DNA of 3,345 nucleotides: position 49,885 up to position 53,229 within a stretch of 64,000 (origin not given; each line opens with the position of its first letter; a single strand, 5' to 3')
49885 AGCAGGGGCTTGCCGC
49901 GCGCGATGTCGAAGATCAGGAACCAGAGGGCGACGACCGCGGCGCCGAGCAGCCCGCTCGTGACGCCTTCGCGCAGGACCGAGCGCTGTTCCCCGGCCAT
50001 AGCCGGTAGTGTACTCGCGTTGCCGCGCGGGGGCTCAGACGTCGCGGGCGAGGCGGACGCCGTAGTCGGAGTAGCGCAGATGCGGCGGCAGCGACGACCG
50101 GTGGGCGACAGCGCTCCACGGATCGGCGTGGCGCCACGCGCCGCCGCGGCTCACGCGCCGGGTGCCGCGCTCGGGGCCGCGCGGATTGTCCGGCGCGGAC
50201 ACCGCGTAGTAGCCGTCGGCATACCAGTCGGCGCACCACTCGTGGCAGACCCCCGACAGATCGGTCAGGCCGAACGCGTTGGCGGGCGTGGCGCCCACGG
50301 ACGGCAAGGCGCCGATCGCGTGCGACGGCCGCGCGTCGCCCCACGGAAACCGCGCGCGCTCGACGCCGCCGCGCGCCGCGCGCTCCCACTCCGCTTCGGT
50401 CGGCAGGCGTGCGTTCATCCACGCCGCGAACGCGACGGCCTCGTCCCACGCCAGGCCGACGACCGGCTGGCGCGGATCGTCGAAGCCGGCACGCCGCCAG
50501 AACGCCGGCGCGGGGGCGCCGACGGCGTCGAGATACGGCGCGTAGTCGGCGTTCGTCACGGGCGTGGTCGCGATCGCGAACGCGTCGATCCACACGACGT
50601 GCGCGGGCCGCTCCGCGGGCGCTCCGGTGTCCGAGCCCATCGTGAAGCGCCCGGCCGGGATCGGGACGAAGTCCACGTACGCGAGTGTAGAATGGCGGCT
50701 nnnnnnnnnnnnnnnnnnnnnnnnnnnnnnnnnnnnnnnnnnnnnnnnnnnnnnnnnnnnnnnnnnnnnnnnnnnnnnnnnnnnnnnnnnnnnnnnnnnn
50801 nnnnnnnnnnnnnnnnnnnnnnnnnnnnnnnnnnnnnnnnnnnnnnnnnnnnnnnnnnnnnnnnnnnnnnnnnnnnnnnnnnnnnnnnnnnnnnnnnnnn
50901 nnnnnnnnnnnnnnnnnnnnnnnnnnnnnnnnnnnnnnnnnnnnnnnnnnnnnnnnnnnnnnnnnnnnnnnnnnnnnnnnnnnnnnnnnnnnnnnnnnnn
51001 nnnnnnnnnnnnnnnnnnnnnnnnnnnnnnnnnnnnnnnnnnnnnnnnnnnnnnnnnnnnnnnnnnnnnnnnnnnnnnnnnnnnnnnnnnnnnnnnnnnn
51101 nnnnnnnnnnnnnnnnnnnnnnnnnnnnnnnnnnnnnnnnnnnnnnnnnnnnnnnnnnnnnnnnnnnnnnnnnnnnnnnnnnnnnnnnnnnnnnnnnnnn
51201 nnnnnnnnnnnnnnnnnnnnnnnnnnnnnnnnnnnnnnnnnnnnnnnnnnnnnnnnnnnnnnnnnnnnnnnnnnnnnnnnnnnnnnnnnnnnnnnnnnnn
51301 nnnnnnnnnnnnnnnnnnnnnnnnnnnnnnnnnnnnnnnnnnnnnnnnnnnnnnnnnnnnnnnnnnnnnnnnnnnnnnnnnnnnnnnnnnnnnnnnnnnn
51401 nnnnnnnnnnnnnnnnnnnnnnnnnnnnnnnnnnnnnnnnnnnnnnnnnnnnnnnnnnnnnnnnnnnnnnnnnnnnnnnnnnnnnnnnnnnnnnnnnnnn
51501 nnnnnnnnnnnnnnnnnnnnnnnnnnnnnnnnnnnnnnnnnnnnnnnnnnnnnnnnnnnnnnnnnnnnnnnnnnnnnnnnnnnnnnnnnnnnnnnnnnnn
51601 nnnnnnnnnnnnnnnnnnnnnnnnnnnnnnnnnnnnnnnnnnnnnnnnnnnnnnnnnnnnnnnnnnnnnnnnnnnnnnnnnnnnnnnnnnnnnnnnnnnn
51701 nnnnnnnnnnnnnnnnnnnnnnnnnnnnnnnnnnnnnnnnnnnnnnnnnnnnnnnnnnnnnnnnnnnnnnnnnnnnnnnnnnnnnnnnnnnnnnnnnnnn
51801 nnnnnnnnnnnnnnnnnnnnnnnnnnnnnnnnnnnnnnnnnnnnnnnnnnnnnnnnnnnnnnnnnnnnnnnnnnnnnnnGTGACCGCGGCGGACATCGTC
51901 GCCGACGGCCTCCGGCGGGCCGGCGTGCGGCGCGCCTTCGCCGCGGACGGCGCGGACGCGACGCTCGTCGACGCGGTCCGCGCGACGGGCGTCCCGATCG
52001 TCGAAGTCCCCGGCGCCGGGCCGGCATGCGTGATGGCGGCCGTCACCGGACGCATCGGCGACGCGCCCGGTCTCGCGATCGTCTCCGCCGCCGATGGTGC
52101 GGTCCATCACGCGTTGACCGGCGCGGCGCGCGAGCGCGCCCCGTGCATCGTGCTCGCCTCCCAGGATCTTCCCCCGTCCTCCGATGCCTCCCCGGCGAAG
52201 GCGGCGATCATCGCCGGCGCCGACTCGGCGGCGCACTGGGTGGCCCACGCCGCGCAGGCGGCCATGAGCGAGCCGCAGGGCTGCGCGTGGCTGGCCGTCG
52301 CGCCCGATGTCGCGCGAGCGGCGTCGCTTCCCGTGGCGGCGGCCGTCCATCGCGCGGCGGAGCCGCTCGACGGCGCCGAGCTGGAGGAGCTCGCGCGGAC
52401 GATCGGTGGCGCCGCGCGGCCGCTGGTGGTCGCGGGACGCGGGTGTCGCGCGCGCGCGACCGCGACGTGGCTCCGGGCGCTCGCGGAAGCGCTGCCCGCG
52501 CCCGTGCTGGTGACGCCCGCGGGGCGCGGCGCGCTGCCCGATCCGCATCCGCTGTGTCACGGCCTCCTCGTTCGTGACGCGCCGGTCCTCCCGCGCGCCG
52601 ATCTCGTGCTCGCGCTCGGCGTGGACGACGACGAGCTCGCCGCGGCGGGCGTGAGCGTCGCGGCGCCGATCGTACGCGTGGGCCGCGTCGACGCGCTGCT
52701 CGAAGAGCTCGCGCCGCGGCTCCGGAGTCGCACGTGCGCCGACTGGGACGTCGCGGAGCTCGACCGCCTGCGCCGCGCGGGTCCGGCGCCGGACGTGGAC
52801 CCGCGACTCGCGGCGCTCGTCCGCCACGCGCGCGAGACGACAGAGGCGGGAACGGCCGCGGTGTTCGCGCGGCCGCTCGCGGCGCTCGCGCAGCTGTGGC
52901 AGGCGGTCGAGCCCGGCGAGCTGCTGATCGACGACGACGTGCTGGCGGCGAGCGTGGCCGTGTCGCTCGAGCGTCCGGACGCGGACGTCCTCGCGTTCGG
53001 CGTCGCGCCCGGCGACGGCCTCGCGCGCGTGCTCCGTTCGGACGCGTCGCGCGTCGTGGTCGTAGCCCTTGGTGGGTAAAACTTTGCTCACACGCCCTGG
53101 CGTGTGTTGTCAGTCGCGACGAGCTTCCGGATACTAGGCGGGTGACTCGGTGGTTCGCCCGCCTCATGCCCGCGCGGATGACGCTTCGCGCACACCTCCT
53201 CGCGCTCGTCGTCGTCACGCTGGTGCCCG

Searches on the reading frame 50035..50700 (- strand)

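Call 35: search_protein_families(library=pfam, proteins=[window:50035-50700:-], max_evalue=0.001)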
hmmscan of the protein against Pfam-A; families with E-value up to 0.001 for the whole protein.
window:50035-50700:- (221 aa): 1 family
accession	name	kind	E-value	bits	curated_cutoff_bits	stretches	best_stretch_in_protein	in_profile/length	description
PF03781.23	FGE-sulfatase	-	1.2e-48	166.4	23.3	1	10-219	4-255/255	Sulfatase-modifying factor enzyme 1-like domain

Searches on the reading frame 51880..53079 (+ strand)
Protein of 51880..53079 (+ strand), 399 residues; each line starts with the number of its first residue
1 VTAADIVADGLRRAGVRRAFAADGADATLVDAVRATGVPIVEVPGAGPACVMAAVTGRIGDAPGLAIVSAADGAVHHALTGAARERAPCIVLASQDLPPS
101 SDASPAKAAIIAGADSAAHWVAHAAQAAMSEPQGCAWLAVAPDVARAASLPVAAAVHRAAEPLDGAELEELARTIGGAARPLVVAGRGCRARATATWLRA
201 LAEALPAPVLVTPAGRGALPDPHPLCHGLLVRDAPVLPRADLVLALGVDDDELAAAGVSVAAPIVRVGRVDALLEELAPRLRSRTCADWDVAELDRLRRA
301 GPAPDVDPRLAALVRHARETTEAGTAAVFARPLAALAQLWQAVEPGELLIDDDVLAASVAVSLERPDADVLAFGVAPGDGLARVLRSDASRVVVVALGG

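Call 35: search_protein_families(library=pfam, proteins=[window:51880-53079:+], max_evalue=0.001)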
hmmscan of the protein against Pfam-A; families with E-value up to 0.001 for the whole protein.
window:51880-53079:+ (399 aa): 2 families
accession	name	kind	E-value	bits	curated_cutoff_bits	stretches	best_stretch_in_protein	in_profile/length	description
PF00205.28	TPP_enzyme_M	-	1.6e-15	57.4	30.4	1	169-257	2-95/137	Thiamine pyrophosphate enzyme, central domain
PF02776.23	TPP_enzyme_N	-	7.7e-09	35.8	26.8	1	1-95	1-99/119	Thiamine pyrophosphate enzyme, N-terminal TPP binding domain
